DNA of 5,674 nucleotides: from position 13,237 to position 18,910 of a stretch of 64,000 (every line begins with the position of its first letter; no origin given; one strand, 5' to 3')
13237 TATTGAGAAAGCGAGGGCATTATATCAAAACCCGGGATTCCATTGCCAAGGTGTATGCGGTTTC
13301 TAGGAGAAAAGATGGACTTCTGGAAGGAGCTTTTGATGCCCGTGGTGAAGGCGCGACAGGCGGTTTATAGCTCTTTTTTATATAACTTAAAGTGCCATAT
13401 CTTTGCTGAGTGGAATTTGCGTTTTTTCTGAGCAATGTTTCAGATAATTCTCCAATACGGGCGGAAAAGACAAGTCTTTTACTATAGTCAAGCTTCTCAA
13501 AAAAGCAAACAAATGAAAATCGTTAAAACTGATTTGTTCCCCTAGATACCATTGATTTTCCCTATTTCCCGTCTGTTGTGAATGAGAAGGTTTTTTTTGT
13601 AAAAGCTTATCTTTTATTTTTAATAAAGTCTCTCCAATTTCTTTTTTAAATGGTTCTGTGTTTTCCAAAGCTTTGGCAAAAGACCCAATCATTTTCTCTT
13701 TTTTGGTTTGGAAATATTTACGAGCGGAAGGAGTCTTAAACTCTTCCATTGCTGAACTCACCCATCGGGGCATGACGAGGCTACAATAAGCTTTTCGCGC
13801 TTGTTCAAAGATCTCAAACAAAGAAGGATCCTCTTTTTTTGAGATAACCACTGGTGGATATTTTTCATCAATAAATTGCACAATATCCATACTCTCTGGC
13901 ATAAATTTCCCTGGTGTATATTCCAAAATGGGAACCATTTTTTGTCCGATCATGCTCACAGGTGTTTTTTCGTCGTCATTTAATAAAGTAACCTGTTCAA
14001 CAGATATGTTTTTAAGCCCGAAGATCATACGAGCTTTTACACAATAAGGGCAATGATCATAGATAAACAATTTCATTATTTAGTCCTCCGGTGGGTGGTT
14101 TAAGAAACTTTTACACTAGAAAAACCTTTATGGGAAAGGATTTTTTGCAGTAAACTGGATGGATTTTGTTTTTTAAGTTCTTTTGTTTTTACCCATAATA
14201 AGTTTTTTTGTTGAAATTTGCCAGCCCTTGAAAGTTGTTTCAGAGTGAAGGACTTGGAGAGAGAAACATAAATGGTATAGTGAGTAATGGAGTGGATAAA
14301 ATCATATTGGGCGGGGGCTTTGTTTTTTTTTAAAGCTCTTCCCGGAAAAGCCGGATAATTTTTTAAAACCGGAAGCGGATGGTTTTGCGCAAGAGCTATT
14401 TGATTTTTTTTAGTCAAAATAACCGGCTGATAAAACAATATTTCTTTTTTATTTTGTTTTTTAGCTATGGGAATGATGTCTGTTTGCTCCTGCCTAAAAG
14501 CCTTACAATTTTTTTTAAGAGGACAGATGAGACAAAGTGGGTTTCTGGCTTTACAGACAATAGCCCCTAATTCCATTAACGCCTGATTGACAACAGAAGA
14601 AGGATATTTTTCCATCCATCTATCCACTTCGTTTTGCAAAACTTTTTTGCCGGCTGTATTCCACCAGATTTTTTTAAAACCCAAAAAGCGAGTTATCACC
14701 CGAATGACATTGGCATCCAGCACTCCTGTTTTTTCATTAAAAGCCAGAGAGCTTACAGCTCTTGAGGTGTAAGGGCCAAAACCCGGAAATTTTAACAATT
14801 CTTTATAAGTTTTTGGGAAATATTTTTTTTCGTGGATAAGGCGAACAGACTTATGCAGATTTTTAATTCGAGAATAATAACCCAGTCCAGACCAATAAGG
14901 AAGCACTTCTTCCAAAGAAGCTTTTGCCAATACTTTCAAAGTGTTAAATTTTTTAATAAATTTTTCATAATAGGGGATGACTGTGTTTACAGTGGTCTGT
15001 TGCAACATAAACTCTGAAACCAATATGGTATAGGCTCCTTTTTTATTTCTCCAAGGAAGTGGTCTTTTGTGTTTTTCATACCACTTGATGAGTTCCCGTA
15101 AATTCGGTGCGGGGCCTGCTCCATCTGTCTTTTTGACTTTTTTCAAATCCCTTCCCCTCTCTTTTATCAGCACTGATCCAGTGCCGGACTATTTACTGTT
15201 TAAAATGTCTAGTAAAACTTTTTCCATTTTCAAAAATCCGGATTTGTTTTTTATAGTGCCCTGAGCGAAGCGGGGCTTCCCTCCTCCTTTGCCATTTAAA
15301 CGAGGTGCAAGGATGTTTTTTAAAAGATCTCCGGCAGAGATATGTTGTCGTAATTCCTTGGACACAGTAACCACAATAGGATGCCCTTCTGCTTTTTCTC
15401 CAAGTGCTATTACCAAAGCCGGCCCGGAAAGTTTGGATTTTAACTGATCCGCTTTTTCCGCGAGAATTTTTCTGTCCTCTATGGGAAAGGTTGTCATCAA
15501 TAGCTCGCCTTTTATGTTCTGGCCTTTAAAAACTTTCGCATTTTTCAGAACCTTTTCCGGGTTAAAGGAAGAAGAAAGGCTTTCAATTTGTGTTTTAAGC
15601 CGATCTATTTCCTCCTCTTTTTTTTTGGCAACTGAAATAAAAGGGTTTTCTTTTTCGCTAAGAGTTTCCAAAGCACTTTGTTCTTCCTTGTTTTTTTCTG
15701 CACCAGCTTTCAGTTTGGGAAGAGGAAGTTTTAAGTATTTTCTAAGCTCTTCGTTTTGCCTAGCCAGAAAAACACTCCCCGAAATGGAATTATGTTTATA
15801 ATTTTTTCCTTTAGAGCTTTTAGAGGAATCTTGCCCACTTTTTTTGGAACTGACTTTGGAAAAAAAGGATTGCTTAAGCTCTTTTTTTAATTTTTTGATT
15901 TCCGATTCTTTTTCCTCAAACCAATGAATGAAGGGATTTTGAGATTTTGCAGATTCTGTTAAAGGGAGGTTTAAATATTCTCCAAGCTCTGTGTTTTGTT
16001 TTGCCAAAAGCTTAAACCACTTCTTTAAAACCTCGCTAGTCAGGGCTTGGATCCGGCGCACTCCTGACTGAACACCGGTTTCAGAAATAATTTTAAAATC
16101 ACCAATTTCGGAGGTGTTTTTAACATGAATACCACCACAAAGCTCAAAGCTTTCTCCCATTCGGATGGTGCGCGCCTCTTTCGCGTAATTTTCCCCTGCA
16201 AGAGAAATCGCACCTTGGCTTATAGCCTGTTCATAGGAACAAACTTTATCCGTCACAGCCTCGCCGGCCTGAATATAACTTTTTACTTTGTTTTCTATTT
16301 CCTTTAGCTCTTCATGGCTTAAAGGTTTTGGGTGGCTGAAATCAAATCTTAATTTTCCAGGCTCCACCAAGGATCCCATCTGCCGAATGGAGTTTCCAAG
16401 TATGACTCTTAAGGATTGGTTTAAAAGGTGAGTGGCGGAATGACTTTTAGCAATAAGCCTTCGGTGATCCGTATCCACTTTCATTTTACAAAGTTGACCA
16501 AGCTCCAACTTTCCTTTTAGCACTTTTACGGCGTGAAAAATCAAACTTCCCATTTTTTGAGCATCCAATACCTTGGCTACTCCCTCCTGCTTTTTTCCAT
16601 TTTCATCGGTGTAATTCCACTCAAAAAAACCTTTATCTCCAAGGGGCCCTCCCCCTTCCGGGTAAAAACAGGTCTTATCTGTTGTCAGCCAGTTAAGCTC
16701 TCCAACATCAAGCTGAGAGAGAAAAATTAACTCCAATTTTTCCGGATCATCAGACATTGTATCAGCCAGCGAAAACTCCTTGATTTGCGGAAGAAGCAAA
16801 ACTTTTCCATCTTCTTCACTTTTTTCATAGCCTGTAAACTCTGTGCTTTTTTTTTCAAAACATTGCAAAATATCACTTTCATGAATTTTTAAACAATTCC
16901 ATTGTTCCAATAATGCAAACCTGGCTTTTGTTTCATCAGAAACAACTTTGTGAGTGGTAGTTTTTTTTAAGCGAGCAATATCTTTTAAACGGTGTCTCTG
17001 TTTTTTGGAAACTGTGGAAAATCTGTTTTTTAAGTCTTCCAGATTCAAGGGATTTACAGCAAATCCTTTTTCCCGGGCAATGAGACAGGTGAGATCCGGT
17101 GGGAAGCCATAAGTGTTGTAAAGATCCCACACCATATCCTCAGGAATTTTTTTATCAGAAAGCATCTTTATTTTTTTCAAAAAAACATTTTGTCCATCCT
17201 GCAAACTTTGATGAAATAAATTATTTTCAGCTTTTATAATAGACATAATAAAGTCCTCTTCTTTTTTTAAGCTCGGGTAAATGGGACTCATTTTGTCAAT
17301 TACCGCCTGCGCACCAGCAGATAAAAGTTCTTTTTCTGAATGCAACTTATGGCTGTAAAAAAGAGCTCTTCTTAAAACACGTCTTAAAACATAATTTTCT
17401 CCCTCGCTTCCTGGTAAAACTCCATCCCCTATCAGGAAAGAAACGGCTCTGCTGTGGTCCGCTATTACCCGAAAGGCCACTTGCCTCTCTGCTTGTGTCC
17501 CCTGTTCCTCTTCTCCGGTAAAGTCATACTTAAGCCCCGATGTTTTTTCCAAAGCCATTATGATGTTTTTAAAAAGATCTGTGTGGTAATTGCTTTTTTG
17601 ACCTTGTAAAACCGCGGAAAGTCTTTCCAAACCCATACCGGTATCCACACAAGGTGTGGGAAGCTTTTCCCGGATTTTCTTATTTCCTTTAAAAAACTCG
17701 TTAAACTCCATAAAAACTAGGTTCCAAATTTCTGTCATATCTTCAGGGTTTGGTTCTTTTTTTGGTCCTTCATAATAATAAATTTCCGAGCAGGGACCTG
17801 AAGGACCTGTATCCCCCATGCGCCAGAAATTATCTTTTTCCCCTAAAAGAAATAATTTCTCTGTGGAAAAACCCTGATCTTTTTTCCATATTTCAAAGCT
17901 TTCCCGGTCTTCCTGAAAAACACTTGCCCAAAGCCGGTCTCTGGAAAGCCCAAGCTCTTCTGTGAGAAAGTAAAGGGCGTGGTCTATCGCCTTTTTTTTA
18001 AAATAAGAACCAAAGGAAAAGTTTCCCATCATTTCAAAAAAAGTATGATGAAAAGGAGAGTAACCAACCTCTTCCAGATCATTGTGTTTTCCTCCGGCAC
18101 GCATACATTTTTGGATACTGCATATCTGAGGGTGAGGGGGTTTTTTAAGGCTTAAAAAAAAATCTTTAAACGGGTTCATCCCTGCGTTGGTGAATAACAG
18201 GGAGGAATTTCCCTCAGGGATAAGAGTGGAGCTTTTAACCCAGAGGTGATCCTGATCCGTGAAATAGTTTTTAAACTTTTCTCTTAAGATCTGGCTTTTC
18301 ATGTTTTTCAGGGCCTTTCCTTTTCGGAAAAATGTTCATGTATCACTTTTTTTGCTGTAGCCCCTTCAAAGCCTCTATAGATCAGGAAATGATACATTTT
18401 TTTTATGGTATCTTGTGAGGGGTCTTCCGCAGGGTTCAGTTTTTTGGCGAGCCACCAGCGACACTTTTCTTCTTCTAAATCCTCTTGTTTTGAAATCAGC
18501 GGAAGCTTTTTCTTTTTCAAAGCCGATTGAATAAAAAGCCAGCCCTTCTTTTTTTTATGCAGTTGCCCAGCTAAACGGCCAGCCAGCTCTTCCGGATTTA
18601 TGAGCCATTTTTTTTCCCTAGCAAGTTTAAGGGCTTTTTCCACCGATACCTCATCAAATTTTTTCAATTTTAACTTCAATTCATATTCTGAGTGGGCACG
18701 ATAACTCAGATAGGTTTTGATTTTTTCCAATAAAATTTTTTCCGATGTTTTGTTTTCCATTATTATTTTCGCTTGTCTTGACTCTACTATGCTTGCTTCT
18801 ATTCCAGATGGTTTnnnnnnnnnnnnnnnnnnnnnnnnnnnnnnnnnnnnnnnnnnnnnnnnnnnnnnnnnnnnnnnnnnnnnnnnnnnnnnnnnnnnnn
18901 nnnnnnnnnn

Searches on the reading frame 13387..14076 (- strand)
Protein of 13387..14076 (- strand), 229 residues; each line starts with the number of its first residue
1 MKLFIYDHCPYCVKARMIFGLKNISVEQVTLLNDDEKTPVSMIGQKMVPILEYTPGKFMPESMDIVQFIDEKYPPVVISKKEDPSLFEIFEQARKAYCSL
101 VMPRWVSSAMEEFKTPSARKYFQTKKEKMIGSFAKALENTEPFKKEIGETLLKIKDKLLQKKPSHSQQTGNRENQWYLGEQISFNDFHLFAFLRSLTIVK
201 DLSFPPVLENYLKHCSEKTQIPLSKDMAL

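Call 72: search_protein_families(library=pfam, proteins=[window:13387-14076:-], max_evalue=0.00001)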
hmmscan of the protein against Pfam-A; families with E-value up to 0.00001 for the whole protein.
window:13387-14076:- (229 aa): 4 families
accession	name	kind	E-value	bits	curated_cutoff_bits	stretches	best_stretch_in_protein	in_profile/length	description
PF04399.18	Glutaredoxin2_C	-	1.1e-31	109.8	32.8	1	90-228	6-130/130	Glutaredoxin 2, C terminal domain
PF13417.12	GST_N_3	-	6e-13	49.4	22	1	3-75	1-73/75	Glutathione S-transferase, N-terminal domain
PF22041.1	GST_C_7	-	9.4e-08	32.5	27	1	88-199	4-111/140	Glutathione S-transferase, C-terminal domain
PF13409.12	GST_N_2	-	2.2e-06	28.6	25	1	8-71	1-69/70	Glutathione S-transferase, N-terminal domain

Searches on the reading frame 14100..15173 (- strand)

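Call 72: search_protein_families(library=pfam, proteins=[window:14100-15173:-], max_evalue=0.00001)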
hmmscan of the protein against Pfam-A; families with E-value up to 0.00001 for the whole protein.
window:14100-15173:- (357 aa): 1 family
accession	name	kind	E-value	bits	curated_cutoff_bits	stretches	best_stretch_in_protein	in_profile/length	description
PF00730.31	HhH-GPD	-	3e-18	66.6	26.2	1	52-169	1-92/108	HhH-GPD superfamily base excision DNA repair protein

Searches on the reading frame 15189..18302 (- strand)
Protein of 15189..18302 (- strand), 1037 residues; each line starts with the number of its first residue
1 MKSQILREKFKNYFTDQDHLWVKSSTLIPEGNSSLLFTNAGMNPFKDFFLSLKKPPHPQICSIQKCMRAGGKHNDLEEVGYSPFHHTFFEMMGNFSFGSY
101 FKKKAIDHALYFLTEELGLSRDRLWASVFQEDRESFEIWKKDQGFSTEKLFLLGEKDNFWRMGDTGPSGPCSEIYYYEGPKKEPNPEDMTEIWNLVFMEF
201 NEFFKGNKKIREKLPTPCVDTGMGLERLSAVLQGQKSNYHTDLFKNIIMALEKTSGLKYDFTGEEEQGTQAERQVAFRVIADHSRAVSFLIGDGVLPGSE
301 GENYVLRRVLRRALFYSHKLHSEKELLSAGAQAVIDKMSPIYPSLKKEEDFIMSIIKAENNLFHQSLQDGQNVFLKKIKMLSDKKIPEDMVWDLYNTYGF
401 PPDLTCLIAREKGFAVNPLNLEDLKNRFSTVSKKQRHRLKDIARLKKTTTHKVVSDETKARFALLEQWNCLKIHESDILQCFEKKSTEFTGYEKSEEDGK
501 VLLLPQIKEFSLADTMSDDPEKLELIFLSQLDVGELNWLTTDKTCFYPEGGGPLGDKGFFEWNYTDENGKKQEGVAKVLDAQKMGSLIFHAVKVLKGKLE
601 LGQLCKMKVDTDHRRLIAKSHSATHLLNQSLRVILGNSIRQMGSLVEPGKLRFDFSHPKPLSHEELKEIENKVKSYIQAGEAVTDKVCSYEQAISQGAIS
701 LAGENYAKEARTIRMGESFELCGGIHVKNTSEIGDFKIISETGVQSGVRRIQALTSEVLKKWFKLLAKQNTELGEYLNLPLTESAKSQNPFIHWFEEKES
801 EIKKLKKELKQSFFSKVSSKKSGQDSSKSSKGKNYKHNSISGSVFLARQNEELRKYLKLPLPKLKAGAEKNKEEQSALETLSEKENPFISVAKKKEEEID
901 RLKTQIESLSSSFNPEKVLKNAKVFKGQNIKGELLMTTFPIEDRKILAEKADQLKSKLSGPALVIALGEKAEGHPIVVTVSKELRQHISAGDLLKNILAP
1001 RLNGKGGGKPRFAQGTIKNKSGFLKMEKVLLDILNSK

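Call 72: search_protein_families(library=pfam, proteins=[window:15189-18302:-], max_evalue=0.00001)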
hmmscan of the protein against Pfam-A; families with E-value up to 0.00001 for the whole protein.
window:15189-18302:- (1037 aa): 3 families
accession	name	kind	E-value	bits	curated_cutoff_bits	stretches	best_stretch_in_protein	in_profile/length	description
PF01411.24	tRNA-synt_2c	-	8e-158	526.8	30.3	1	6-612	2-551/552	tRNA synthetases class II (A)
PF07973.19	tRNA_SAD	-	7.4e-16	58.3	24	1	711-751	2-43/44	Threonyl and Alanyl tRNA synthetase second additional domain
PF02272.25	DHHA1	-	1.1e-09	39.1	25.9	1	940-1028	11-94/102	DHHA1 domain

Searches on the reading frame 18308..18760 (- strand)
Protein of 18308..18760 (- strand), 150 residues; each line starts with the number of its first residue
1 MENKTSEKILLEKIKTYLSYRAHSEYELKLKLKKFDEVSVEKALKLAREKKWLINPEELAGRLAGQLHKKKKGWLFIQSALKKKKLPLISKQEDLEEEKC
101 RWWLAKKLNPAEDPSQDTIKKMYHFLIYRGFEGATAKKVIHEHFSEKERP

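Call 72: search_protein_families(library=pfam, proteins=[window:18308-18760:-], max_evalue=0.00001)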
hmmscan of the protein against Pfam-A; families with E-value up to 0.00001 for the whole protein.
window:18308-18760:- (150 aa): 1 family
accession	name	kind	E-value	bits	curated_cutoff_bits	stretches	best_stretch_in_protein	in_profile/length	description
PF21982.2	RecX_HTH1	-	2.2e-06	27.9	26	0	17-43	8-36/40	RecX, first three-helix domain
